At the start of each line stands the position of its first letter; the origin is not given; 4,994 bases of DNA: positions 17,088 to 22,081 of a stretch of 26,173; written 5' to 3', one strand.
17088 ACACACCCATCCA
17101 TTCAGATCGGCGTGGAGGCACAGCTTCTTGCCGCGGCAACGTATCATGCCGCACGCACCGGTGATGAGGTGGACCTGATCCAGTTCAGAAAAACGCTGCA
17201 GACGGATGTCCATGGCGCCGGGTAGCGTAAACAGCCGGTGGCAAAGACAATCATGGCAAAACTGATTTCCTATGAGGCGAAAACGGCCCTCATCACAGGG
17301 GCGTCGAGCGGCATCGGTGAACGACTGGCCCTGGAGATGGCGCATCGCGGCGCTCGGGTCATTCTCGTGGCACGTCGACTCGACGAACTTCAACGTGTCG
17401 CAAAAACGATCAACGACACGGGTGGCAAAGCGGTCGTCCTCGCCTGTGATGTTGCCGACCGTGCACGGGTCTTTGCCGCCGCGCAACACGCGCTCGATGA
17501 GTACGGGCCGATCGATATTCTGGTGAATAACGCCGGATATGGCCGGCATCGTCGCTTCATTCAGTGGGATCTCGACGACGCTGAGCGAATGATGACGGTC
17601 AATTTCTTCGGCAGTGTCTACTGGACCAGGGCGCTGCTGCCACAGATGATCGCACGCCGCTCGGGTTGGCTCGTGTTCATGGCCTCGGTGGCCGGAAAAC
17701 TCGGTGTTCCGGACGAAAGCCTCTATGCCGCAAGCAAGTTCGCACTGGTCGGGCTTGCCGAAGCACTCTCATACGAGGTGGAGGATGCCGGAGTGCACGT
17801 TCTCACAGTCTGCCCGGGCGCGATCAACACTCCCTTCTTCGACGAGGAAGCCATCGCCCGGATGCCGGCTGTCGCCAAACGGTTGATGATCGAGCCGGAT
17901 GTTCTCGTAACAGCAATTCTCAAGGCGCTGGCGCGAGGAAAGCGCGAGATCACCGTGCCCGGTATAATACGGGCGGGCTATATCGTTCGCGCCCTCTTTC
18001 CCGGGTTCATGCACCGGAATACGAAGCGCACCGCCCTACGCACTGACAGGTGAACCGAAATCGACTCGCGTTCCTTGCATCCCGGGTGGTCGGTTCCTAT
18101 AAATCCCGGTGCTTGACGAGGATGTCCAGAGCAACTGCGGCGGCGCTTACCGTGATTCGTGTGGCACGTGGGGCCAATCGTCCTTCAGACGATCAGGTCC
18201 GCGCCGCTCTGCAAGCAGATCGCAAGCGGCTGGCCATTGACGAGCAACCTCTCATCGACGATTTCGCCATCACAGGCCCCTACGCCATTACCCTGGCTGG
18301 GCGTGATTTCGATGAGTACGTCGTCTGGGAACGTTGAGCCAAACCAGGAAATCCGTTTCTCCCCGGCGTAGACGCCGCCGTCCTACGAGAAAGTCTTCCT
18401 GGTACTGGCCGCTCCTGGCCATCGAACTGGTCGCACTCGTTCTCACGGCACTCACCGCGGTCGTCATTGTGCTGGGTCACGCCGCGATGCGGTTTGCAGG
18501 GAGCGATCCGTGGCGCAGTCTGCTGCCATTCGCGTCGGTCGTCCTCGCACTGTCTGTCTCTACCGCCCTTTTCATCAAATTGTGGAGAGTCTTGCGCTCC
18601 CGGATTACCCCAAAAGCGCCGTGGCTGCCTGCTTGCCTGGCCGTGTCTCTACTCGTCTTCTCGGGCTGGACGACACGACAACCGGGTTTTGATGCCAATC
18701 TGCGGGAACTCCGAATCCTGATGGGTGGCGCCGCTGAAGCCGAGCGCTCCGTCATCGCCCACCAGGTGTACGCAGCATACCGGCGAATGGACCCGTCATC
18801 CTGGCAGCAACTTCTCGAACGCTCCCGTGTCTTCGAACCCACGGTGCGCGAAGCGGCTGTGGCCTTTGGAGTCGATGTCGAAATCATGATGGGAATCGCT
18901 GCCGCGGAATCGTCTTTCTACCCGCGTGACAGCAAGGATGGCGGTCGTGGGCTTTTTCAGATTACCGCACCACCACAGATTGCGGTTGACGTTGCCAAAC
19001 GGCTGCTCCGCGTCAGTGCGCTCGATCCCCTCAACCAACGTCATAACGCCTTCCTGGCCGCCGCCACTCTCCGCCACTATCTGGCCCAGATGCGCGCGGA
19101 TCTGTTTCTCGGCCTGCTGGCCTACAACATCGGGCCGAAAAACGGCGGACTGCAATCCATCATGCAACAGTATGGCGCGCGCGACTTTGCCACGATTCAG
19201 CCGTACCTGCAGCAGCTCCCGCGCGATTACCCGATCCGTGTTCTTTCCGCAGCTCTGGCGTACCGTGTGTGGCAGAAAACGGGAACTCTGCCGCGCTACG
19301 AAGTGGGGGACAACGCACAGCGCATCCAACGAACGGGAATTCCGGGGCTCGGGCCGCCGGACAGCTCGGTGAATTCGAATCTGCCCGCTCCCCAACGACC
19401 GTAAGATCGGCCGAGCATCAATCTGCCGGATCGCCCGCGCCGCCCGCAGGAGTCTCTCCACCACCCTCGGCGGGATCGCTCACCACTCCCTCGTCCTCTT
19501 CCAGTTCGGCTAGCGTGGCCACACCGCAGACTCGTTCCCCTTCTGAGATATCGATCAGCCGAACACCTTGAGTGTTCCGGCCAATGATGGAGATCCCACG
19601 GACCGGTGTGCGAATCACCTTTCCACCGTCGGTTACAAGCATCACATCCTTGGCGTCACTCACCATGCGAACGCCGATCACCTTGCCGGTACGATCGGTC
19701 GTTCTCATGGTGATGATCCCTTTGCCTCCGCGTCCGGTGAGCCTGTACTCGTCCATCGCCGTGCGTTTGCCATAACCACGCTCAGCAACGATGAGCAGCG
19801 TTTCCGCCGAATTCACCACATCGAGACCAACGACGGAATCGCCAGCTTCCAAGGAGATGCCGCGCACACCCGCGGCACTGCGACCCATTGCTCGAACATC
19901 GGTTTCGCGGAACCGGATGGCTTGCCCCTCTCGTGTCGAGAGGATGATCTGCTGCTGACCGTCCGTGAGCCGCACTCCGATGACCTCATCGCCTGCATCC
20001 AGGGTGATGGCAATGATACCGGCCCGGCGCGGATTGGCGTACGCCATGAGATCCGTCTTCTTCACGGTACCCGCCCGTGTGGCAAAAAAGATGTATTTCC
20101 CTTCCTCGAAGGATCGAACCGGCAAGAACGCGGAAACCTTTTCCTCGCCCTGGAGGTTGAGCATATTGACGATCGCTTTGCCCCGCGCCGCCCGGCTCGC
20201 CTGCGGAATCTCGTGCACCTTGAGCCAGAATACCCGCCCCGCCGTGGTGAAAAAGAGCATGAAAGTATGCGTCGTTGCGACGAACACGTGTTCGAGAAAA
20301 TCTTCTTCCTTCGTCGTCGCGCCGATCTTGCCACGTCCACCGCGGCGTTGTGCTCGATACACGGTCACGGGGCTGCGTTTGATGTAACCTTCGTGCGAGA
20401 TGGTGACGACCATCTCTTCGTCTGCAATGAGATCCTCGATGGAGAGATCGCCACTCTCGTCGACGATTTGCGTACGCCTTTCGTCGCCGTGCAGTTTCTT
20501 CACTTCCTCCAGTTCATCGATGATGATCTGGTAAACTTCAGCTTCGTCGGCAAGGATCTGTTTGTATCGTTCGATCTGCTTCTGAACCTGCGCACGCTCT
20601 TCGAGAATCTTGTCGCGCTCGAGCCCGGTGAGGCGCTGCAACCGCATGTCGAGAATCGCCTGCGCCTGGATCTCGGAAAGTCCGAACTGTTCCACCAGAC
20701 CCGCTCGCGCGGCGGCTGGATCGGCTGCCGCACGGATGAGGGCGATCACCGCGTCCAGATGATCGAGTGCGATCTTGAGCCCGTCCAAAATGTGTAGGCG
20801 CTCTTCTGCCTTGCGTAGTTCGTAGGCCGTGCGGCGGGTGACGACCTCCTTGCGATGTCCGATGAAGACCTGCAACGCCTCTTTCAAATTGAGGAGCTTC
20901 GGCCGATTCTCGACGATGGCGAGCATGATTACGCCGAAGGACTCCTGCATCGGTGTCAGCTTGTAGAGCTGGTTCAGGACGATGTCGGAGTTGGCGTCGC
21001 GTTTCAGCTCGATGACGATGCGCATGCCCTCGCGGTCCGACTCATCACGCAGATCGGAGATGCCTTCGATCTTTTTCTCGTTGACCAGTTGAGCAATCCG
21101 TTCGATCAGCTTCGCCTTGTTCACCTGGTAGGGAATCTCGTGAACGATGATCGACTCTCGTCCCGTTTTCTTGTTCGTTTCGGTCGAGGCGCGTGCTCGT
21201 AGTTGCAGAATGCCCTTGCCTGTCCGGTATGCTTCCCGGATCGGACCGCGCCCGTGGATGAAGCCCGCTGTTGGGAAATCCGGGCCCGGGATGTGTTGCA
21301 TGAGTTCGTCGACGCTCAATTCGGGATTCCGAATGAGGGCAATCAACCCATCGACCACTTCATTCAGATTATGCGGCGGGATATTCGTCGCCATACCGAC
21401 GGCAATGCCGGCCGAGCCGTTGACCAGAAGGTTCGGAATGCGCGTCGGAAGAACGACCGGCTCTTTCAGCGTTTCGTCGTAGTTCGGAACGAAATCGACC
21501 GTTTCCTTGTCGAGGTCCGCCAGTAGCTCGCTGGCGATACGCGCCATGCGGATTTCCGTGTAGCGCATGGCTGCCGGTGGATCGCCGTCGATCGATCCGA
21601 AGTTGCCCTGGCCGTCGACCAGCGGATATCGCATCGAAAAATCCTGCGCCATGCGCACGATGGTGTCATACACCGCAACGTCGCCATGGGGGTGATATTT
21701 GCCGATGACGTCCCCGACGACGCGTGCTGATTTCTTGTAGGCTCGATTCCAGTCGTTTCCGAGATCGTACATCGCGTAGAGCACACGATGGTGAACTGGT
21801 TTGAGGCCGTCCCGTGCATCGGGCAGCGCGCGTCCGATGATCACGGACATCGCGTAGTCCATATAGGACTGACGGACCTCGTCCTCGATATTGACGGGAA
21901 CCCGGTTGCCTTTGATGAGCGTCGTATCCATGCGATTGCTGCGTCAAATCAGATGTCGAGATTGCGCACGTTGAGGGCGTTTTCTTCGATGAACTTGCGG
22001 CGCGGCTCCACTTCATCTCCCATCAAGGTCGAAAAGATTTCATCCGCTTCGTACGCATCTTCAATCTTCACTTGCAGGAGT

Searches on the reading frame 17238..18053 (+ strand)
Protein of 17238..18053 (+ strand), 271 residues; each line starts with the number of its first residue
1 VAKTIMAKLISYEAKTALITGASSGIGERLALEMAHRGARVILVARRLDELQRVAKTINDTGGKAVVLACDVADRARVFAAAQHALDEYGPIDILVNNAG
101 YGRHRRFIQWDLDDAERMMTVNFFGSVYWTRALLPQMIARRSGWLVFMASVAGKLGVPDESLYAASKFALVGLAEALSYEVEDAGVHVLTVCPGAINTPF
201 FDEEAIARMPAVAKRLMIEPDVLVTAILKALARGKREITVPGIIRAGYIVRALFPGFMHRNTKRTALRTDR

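Call 9: search_protein_families(library=pfam, proteins=[window:17238-18053:+])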
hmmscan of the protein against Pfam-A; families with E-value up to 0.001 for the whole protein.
window:17238-18053:+ (271 aa): 4 families
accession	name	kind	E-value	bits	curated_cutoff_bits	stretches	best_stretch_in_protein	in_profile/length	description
PF00106.31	adh_short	-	1.3e-57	194.9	26.6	1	15-203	1-189/195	short chain dehydrogenase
PF13561.12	adh_short_C2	-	9e-40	137.1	27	1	21-202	1-182/236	Enoyl-(Acyl carrier protein) reductase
PF08659.16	KR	-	1.5e-18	67.8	22.6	1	16-178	2-164/180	KR domain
PF01370.27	Epimerase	-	3.5e-05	23.8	20.9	1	17-200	1-176/240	NAD dependent epimerase/dehydratase family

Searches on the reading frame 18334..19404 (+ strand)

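Call 9: search_protein_families(library=pfam, proteins=[window:18334-19404:+])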
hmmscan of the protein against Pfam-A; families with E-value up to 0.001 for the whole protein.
window:18334-19404:+ (356 aa): 1 family
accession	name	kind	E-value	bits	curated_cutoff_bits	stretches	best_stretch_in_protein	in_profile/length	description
PF01464.25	SLT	-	1.3e-09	38.1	21.3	1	171-270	3-100/117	Transglycosylase SLT domain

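Call 25: search_protein_families(library=padloc, proteins=[window:18334-19404:+], max_evalue=0.001)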
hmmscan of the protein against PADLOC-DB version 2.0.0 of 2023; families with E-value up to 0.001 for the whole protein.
window:18334-19404:+ (356 aa): 0 families

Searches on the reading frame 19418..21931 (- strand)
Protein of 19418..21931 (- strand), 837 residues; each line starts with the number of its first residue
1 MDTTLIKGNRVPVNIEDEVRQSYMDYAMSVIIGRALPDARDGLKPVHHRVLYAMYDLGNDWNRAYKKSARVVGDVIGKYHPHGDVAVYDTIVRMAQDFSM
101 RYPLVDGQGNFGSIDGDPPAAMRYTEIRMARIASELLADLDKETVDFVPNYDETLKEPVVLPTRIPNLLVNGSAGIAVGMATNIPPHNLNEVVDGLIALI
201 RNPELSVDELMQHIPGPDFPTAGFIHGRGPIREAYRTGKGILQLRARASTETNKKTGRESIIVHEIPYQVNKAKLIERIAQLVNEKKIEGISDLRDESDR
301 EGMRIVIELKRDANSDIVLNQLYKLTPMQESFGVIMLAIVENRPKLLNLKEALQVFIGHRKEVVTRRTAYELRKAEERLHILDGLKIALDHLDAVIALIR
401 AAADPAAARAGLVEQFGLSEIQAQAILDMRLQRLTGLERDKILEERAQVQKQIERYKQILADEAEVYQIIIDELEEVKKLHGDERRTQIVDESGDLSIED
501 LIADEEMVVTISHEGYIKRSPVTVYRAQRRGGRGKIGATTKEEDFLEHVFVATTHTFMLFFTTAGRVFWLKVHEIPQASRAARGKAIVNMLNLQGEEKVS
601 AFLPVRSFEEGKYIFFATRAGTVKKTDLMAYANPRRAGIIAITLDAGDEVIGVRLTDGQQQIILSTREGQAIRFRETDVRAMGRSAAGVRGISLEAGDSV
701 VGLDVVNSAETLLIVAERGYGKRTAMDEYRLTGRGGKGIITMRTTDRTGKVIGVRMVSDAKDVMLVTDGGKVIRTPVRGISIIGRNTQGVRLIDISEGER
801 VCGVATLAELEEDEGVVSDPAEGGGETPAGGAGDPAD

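Call 9: search_protein_families(library=pfam, proteins=[window:19418-21931:-])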
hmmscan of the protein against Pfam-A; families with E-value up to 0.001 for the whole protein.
window:19418-21931:- (837 aa): 2 families
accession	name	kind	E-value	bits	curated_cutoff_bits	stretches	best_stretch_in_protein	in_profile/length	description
PF00521.26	DNA_topoisoIV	-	5.8e-171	569.6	31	1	34-475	1-432/432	DNA gyrase/topoisomerase IV, subunit A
PF03989.18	DNA_gyraseA_C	-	2.1e-73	242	27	6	507-552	2-47/48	DNA gyrase C-terminal domain, beta-propeller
